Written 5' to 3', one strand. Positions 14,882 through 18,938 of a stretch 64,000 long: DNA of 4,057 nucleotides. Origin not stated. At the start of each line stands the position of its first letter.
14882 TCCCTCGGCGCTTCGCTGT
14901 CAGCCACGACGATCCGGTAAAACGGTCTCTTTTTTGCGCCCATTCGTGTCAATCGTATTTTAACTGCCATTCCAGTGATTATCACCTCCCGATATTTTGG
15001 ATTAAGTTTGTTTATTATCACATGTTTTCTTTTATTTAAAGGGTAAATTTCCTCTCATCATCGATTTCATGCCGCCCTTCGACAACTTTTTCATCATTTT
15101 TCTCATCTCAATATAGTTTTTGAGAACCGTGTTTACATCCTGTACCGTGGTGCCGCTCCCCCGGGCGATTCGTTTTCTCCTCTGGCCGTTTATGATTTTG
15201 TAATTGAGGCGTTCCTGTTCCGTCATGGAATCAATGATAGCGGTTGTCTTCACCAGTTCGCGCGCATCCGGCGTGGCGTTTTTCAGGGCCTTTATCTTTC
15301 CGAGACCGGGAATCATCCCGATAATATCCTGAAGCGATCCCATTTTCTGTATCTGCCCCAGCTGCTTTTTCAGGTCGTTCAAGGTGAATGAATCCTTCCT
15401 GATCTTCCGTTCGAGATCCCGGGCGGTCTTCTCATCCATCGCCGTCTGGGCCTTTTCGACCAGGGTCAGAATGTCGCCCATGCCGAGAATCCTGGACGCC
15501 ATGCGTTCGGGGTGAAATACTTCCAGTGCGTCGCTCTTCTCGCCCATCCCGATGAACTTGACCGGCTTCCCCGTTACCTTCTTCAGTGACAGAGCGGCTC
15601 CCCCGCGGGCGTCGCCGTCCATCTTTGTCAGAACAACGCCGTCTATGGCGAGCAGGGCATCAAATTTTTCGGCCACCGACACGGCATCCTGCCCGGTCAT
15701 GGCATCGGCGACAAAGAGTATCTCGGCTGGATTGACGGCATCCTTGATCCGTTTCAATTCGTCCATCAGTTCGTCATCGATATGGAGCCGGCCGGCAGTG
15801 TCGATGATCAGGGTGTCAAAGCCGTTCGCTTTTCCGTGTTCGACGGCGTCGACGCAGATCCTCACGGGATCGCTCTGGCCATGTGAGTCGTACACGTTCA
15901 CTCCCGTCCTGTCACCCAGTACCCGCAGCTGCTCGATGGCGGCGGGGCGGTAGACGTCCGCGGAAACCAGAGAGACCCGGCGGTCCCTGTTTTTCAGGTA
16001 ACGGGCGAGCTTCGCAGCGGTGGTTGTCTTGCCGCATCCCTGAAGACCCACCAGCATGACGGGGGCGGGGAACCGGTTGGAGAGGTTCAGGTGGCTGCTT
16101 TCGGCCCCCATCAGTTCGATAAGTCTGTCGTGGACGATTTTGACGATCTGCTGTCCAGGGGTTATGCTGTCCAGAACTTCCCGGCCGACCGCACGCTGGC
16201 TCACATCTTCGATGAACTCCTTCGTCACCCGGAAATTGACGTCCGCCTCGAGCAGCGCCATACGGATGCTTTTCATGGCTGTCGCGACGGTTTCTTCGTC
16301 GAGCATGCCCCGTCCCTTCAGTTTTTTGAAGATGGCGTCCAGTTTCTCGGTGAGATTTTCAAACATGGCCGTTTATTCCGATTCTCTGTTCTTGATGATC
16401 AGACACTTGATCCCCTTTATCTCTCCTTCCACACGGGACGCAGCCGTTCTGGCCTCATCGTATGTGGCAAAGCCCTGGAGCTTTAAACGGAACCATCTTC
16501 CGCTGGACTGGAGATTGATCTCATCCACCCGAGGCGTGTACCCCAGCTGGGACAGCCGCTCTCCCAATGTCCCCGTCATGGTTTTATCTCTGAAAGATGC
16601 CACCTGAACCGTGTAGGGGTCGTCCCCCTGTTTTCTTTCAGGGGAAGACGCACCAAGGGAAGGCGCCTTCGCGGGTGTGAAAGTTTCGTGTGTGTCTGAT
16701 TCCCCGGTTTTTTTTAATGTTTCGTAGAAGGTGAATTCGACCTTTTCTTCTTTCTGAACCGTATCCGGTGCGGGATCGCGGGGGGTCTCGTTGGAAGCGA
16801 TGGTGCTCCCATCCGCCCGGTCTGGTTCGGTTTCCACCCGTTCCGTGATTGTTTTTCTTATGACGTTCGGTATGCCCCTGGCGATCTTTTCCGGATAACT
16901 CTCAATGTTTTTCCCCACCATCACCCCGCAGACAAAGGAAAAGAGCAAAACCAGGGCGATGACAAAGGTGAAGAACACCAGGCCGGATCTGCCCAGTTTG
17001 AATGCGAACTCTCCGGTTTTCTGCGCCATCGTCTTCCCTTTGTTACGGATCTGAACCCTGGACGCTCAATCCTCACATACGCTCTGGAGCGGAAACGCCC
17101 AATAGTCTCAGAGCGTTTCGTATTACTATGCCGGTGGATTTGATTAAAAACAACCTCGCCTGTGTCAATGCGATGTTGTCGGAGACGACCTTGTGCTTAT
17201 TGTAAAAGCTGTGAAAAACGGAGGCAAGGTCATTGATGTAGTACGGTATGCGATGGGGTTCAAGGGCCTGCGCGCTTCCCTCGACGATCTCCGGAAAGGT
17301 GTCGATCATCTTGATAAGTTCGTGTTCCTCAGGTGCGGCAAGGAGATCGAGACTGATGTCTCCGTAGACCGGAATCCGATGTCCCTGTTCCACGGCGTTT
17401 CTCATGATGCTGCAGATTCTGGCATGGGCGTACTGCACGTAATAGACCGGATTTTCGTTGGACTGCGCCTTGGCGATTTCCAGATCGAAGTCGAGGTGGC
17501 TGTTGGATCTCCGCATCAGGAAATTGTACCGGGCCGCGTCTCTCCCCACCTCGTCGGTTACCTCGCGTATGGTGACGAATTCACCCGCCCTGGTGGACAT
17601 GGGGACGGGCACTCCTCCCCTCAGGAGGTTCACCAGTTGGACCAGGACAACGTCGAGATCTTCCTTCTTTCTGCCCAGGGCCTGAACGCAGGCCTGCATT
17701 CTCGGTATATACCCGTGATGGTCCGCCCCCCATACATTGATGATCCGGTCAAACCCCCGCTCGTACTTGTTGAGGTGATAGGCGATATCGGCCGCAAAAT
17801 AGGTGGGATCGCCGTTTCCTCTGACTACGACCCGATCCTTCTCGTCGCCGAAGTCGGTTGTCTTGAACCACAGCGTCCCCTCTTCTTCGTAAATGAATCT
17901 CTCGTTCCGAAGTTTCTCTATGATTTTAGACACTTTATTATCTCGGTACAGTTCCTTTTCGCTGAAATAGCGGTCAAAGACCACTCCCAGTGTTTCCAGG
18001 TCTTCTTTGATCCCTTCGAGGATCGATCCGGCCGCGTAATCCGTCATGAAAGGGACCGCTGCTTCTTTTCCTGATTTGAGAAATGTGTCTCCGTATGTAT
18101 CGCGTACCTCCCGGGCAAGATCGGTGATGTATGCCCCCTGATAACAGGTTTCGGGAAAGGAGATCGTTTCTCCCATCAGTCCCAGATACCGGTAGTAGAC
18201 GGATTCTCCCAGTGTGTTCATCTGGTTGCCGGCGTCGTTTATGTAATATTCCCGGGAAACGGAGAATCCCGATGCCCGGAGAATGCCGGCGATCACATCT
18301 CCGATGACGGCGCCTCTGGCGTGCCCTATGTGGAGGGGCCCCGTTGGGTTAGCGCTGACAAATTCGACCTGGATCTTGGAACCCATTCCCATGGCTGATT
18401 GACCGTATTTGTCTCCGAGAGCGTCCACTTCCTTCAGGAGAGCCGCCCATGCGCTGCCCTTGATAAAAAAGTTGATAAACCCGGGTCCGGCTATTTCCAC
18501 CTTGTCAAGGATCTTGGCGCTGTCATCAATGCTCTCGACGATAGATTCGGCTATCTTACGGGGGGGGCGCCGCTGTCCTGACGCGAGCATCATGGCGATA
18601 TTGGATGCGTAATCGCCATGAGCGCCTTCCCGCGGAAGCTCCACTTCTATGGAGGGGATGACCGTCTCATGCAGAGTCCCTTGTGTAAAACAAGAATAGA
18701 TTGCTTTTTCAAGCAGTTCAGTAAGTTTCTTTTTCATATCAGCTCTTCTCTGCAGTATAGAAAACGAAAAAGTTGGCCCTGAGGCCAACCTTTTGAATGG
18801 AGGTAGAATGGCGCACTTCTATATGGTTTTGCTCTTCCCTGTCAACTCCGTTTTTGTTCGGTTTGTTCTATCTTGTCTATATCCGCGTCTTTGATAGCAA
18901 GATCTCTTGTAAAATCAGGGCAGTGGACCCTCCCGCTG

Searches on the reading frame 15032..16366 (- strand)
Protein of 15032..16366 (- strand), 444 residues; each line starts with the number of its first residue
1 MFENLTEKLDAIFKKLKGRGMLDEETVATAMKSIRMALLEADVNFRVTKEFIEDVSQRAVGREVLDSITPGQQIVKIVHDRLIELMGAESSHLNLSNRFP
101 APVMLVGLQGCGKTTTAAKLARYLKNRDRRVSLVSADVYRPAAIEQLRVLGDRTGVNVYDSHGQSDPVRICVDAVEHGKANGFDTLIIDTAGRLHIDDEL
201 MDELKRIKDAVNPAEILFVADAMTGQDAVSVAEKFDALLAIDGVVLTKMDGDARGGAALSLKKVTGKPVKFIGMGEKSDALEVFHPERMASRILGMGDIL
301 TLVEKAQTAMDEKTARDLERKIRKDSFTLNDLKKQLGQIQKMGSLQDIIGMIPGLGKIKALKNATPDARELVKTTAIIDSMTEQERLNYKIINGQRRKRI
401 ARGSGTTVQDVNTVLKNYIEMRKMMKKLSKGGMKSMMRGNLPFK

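Call 53: search_protein_families(library=pfam, proteins=[window:15032-16366:-], max_evalue=0.0001)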
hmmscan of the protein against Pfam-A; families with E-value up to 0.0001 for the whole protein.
window:15032-16366:- (444 aa): 5 families
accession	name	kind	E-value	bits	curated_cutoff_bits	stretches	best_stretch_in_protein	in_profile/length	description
PF00448.28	SRP54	-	4.6e-77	258.5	22.7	1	103-295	4-196/196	SRP54-type protein, GTPase domain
PF02978.25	SRP_SPB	-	2.7e-33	114.6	27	1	326-425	1-91/91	Signal peptide binding domain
PF02881.24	SRP54_N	-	3.6e-23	82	22.4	1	5-82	1-75/75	SRP54-type protein, helical bundle domain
PF01656.29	CbiA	-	2.8e-08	34.2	25.4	1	110-255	9-89/125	CobQ/CobB/MinD/ParA nucleotide binding domain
PF13401.12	AAA_22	-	2.6e-07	31.4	27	1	103-214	8-116/130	AAA domain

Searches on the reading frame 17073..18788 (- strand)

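Call 53: search_protein_families(library=pfam, proteins=[window:17073-18788:-], max_evalue=0.0001)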
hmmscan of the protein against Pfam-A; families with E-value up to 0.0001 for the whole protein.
window:17073-18788:- (571 aa): 5 families
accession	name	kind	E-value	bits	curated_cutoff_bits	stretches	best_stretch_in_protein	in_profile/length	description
PF05746.21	DALR_1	-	5.1e-34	117.3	22.3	1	451-571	1-117/117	DALR anticodon binding domain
PF03485.21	Arg_tRNA_synt_N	-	4e-22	79.1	21.5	1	21-109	2-85/85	Arginyl tRNA synthetase N terminal domain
PF00750.26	tRNA-synt_1d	-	1.7e-21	77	23.3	2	280-417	165-301/349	tRNA synthetases class I (R), catalytic domain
PF09334.17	tRNA-synt_1g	-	6.1e-08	32.3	20.1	0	255-312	69-126/391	tRNA synthetases class I (M)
PF01406.26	tRNA-synt_1e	-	4e-05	23.6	27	0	152-312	23-135/301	tRNA synthetases class I (C) catalytic domain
